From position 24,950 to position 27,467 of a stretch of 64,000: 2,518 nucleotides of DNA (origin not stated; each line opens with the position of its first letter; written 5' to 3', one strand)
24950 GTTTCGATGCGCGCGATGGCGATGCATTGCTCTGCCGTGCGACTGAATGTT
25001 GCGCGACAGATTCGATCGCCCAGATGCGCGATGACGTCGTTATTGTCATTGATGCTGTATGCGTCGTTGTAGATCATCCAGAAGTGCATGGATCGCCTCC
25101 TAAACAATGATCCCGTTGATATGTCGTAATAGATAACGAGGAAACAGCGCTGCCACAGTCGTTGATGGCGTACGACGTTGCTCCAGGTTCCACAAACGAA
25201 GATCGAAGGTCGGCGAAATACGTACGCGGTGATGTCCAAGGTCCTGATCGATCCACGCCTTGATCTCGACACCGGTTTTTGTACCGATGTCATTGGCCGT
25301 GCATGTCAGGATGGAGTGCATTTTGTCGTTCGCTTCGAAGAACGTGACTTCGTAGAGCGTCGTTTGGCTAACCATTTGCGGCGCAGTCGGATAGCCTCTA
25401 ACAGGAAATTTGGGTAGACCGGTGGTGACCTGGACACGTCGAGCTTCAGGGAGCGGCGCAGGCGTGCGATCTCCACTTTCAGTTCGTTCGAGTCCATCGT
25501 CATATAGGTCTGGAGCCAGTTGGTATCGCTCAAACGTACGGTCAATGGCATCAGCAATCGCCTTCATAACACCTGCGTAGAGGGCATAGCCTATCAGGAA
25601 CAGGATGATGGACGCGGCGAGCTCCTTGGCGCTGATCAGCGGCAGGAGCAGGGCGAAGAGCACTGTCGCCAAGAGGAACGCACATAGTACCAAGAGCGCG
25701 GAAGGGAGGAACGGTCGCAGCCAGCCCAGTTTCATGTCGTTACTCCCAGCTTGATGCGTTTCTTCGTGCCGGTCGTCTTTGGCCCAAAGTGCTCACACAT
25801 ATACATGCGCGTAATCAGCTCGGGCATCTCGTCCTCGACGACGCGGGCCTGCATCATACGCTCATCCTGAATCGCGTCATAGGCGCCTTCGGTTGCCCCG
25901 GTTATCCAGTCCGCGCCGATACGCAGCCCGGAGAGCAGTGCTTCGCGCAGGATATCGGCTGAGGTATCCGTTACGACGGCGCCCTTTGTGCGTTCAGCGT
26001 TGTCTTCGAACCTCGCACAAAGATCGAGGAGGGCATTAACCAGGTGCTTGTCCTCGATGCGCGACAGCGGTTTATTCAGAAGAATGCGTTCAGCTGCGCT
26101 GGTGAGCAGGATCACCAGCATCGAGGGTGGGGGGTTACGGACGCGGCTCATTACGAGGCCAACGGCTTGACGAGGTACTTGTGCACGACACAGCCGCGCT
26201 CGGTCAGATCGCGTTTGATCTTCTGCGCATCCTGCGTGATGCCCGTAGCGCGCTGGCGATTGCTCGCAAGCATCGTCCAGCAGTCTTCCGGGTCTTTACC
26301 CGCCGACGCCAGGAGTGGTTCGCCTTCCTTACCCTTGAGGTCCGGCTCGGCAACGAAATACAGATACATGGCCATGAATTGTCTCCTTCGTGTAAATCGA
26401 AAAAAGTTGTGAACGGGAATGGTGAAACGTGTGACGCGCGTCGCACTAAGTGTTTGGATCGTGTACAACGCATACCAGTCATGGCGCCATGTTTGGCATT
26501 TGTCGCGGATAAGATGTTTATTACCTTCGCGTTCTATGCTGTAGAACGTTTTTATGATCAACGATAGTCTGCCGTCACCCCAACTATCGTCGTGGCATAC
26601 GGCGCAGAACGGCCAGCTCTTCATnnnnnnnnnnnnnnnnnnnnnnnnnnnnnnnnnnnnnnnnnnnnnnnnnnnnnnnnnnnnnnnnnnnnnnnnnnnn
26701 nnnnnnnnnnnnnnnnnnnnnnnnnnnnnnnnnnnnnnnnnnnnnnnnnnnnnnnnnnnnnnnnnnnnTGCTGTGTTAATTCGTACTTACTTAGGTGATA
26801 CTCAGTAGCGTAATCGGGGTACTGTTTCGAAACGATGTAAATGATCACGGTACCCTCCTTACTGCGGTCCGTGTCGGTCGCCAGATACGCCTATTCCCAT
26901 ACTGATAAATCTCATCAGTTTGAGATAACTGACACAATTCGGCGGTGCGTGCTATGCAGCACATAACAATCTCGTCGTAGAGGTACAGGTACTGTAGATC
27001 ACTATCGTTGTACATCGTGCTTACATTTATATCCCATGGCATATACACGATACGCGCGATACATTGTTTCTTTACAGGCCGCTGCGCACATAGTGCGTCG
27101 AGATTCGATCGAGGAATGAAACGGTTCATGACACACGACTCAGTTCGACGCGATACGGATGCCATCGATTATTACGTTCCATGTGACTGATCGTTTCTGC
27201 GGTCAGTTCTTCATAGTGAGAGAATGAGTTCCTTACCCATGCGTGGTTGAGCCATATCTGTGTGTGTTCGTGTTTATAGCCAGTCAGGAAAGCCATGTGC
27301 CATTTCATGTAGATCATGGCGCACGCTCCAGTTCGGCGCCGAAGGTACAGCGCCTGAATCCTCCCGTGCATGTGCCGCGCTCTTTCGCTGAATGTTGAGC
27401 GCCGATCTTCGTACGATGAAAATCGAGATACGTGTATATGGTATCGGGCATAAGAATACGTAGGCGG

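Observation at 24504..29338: Tandem array of about 17 translationally coupled small paralogous genes occupying ~4 kb of the early arm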

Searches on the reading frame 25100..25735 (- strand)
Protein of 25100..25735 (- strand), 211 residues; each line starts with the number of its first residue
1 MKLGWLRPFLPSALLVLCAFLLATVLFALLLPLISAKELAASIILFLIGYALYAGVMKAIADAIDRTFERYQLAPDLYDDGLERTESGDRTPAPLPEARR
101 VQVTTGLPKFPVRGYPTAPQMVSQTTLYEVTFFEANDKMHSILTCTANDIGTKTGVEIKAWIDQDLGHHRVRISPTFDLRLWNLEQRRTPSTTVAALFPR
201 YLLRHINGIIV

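Call 12: search_protein_families(library=pfam, proteins=[window:25103-25735:-], max_evalue=1)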
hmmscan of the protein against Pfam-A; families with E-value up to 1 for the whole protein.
seq(211 aa): 3 families
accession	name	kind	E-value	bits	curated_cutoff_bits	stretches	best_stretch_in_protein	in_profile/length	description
PF21474.3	DNApolII_N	-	0.025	14.8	25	1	152-175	11-34/36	DNA polymerase II, N-terminal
PF03419.18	Peptidase_U4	-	0.13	12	28.4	1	13-71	90-144/284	Sporulation factor SpoIIGA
PF00487.30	FA_desaturase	-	0.23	11.6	29.7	0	150-205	50-102/253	Fatty acid desaturase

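Call 83: search_protein_families(library=phrogs, proteins=[window:25100-25735:-], max_evalue=0.01)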
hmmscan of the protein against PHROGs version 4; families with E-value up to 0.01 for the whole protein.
window:25100-25735:- (211 aa): 0 families

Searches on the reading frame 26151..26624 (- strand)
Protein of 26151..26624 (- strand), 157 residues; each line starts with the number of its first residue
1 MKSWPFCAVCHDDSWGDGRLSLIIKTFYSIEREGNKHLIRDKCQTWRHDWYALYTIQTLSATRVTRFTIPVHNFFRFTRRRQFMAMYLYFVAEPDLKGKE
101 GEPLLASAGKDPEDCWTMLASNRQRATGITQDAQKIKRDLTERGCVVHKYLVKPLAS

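Call 12: search_protein_families(library=pfam, proteins=[window:26154-26624:-], max_evalue=1)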
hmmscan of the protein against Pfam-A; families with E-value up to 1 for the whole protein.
seq(157 aa): 1 family
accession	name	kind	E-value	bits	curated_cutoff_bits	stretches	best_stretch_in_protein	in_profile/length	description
PF03133.20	TTL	-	0.068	12.8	20.1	1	104-155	57-110/292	Tubulin-tyrosine ligase family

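Call 83: search_protein_families(library=phrogs, proteins=[window:26151-26624:-], max_evalue=0.01)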
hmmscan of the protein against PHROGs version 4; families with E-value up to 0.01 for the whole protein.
window:26151-26624:- (157 aa): 0 families

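Call 85: find_homologous_proteins(query=window:26154-26624:-, max_evalue=0.001)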
Query window:26154-26624:- (157 aa): 1 proteins with E <= 0.001 among 68 candidates.
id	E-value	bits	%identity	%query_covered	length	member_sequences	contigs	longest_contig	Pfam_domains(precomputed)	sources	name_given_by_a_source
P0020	4.1e-24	103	66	50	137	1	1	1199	-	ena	-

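Call 86: find_encoding_contigs(protein=P0020, flank=10000, max_places=3)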
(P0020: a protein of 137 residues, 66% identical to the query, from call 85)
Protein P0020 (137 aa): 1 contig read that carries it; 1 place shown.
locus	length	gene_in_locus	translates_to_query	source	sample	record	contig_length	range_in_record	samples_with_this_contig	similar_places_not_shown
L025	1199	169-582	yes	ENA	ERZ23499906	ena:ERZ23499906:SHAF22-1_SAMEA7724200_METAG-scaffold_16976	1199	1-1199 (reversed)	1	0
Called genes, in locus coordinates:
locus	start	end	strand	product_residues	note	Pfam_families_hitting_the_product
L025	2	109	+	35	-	?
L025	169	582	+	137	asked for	-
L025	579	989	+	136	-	-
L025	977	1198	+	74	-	?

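Call 100: predict_structure(alignment_id=A9)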
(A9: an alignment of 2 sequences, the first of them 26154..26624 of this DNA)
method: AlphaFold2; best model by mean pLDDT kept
length: 157 residues; sequences in the alignment: 2
mean_pLDDT: 48.3   pTM: 0.44
mean pLDDT of the five models: 48.3, 44.4, 44.0, 40.6, 39.4
residues with pLDDT >= 90: 1; 70-90: 30; 50-70: 36; < 50: 90
segments of 3 or more residues with pLDDT < 50: 1-85, 154-157
pLDDT, mean of each block of 10 residues (from residue 1): 32 30 35 35 22 32 33 32 49 57 58 73 76 86 72 50
secondary structure, 60 per line:
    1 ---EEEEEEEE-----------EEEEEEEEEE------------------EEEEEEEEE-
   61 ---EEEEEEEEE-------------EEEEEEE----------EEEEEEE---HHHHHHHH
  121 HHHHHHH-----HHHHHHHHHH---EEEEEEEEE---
elements in order: E4-11 E23-32 E51-59 E64-72 E86-92 E103-109 H113-127 H133-142 E146-154
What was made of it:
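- Tried and rejected: The C-part is strand-strand-helix-helix-strand at pLDDT 57-86 (call 100).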

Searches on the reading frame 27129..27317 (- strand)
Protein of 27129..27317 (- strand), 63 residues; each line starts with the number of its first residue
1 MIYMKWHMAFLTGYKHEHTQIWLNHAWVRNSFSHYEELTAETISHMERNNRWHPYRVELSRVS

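Call 11: search_dna_similar(query=window:27129-27317:-, collection=phages, mode=protein, max_evalue=10, max_rows=30)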
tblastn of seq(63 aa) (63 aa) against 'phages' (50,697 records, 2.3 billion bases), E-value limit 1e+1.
Records with a match: 6; places in all: 6; records where one place covers at least 80% of the query: 0.
Best place of each record, by identity: 60-80% 2; <60% 4.
By first word of the organism name: Halorubrum 3; Bacillus 1; Pseudomonas 1; phage 1.
By host as written in the record: Halorubrum sp. B2-2 2; Bacillus anthracis Sterne 1; Pseudomonas aeruginosa 199 1; - 1; Halorubrum sp. 1.
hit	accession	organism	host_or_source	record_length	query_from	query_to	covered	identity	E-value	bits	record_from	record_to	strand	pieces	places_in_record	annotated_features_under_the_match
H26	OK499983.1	Bacillus phage vB_BanH_McCartney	Bacillus anthracis Sterne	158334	18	52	56%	35.1%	9e+0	29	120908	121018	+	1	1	hypothetical protein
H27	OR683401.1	Pseudomonas phage Bise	Pseudomonas aeruginosa 199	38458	22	41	32%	60.0%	2e+0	31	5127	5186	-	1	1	terminase small subunit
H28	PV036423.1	phage NatCom_17901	human feces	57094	22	37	25%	68.8%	7e+0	29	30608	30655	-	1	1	tail length tape measure protein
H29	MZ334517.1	Halorubrum virus HRTV-2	Halorubrum sp.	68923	42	63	35%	48.0%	7e+0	29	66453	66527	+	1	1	hypothetical protein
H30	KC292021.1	Halorubrum tailed phage 7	Halorubrum sp. B2-2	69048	42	63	35%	48.0%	7e+0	29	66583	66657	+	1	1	none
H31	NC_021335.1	Halorubrum tailed phage 7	Halorubrum sp. B2-2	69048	42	63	35%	48.0%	7e+0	29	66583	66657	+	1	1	none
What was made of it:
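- Tried and rejected: tblastn of g11 against phages: only noise (call 11).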

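Call 12: search_protein_families(library=pfam, proteins=[window:27129-27317:-], max_evalue=1)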
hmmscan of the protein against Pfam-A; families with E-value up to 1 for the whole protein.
seq(63 aa): 0 families
